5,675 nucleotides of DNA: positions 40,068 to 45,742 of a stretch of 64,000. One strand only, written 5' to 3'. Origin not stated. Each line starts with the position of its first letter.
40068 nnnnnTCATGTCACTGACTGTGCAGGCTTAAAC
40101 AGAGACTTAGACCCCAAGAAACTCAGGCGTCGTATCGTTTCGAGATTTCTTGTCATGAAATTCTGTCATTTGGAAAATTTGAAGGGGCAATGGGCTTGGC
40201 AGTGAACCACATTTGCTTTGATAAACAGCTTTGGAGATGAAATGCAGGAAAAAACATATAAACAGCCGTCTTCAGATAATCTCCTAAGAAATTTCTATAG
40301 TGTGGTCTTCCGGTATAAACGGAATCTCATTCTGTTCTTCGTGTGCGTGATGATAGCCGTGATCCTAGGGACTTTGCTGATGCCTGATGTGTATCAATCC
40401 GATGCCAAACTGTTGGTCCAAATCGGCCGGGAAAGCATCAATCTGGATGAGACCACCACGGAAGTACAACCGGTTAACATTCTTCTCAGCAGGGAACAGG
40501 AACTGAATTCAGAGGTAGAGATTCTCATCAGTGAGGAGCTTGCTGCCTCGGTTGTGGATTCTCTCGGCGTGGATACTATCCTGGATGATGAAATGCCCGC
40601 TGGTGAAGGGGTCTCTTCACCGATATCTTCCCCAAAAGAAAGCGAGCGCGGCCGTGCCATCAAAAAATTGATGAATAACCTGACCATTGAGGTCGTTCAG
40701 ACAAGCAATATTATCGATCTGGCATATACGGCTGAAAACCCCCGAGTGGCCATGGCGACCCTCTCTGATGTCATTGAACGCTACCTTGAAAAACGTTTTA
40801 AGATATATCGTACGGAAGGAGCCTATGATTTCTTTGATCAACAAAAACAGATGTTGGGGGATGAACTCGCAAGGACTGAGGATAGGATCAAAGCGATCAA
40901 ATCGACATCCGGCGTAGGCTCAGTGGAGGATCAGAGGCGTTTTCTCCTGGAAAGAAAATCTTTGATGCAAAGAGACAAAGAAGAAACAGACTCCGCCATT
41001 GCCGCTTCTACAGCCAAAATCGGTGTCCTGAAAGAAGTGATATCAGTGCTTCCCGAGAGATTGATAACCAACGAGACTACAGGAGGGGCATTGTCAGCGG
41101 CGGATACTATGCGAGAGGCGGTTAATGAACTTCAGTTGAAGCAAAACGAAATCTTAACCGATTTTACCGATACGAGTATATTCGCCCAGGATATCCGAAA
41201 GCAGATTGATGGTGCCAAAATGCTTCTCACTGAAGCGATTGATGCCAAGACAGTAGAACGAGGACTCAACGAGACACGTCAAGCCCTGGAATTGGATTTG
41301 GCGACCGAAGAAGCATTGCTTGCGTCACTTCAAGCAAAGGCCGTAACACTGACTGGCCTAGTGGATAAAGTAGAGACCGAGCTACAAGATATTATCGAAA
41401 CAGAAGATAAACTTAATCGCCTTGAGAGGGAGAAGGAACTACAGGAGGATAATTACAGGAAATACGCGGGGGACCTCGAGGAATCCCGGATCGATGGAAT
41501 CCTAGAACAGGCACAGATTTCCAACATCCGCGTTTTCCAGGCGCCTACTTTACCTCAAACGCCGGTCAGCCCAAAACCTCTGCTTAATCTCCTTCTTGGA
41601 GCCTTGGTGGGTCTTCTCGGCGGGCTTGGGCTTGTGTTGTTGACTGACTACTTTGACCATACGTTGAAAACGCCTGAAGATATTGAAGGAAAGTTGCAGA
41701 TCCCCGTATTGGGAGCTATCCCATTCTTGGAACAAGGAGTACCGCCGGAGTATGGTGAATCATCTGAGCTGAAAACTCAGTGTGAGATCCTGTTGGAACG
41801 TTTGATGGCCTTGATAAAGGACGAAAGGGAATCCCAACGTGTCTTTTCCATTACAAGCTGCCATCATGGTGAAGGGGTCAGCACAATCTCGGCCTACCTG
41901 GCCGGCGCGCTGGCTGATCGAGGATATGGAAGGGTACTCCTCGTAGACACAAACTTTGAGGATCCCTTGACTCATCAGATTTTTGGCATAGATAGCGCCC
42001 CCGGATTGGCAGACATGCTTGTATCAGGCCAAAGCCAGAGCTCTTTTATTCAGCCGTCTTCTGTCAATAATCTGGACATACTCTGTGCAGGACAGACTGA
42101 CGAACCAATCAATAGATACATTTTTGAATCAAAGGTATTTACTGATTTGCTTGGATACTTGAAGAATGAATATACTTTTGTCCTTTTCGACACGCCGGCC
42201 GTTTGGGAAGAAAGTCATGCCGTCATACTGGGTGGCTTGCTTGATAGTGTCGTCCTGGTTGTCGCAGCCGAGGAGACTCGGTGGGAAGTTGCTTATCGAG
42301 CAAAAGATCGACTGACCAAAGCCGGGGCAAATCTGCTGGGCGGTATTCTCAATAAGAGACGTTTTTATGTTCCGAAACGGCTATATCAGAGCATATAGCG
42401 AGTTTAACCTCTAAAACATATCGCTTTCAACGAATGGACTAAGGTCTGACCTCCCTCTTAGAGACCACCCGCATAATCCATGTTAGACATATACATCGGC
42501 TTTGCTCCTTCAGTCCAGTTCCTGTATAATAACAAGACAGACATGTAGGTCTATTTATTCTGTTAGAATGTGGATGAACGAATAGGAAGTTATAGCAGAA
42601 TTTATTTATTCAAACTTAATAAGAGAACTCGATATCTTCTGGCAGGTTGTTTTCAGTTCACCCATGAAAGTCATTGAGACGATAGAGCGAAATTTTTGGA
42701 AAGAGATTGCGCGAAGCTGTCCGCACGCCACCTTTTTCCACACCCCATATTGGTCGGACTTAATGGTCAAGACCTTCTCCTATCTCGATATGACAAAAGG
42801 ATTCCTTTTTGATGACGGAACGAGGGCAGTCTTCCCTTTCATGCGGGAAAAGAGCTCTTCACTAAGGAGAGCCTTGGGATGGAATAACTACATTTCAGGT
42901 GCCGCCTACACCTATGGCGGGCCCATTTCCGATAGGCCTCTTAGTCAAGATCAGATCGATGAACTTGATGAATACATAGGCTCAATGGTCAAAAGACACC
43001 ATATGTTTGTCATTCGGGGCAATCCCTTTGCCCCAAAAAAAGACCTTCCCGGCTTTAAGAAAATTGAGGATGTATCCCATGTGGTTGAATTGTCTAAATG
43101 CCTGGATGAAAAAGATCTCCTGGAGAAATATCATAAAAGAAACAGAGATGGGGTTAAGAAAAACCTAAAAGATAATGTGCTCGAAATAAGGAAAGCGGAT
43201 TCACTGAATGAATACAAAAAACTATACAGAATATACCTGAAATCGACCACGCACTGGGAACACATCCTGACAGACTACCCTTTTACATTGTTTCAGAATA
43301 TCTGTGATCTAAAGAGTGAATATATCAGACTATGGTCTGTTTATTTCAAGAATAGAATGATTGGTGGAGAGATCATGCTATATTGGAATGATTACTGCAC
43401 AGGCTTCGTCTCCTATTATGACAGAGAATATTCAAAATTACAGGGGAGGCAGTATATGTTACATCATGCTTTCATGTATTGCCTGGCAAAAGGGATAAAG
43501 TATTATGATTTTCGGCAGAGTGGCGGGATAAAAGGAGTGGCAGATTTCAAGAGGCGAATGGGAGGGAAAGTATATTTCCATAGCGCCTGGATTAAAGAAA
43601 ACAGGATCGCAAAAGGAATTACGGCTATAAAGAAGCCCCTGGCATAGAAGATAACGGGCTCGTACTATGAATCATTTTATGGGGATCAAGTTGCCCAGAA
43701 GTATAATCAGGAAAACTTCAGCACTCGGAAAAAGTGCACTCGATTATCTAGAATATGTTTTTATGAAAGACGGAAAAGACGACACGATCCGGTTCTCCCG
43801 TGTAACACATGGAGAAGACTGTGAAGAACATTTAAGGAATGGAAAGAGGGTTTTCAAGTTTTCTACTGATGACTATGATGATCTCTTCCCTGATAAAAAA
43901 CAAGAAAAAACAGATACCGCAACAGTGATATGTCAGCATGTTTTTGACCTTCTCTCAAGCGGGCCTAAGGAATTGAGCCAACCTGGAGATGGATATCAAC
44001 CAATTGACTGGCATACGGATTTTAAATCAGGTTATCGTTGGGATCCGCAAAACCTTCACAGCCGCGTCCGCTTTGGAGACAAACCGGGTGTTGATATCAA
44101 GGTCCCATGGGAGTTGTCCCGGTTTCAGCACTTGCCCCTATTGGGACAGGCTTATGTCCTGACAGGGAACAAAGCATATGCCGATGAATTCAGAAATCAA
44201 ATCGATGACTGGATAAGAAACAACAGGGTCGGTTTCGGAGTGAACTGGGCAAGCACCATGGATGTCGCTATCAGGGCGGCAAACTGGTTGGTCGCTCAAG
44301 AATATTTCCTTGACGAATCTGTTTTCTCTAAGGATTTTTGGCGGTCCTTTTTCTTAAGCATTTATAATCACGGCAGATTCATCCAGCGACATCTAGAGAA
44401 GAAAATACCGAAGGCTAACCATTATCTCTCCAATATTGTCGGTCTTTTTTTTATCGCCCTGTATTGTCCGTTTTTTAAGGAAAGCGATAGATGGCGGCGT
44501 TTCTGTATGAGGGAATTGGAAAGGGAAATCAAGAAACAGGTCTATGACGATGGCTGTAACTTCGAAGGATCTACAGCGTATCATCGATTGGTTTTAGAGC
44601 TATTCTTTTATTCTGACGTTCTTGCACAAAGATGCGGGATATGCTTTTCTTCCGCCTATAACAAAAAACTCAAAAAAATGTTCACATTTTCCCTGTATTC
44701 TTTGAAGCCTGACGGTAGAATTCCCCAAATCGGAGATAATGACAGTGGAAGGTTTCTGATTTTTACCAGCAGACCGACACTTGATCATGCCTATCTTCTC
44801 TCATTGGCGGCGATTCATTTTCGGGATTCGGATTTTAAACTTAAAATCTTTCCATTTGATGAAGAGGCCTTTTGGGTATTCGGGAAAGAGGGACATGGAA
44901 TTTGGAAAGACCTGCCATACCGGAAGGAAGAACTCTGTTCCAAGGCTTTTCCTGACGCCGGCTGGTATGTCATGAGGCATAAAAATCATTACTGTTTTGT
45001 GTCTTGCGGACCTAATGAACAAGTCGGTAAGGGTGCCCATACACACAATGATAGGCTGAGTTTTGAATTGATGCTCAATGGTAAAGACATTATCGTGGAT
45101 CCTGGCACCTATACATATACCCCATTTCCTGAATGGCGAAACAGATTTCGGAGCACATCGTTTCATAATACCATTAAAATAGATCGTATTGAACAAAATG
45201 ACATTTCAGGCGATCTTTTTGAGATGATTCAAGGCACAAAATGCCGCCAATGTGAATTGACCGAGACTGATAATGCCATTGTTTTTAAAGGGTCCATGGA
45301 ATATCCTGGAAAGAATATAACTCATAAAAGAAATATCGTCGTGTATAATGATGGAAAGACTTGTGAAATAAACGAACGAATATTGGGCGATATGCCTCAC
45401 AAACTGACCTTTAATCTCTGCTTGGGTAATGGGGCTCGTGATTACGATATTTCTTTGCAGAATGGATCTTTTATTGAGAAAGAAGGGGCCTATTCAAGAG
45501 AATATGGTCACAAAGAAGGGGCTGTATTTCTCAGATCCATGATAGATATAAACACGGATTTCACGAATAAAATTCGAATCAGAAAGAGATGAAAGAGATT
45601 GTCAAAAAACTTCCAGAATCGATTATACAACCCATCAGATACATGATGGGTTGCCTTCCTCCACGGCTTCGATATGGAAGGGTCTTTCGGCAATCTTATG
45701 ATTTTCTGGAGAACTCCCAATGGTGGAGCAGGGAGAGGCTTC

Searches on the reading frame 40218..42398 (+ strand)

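Call 88: search_protein_families(library=pfam, proteins=[window:40218-42398:+], max_evalue=0.000001)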
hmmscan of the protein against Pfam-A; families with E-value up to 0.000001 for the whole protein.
window:40218-42398:+ (726 aa): 1 family
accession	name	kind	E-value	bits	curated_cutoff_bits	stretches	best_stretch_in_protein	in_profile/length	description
PF13807.11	GNVR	-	2.6e-08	34.1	27.7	1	396-475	3-79/82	G-rich domain on putative tyrosine kinase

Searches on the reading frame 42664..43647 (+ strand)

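Call 88: search_protein_families(library=pfam, proteins=[window:42664-43647:+], max_evalue=0.000001)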
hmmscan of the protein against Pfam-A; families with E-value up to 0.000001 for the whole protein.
window:42664-43647:+ (327 aa): 1 family
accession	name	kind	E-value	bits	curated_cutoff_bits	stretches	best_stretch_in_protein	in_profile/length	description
PF13480.13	Acetyltransf_6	-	1.2e-12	48.7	22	1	157-297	4-143/143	Acetyltransferase (GNAT) domain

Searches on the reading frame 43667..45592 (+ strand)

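Call 88: search_protein_families(library=pfam, proteins=[window:43667-45592:+], max_evalue=0.000001)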
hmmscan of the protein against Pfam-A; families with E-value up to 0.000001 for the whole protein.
window:43667-45592:+ (641 aa): 2 families
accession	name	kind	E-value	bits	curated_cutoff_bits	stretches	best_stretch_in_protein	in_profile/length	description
PF16889.11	Hepar_II_III_N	-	2.9e-36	126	22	1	55-360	34-315/340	Heparinase II/III N-terminus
PF07940.18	Hepar_II_III_C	-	1.6e-31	110.1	24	1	424-584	5-165/237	Heparinase II/III-like, C-terminal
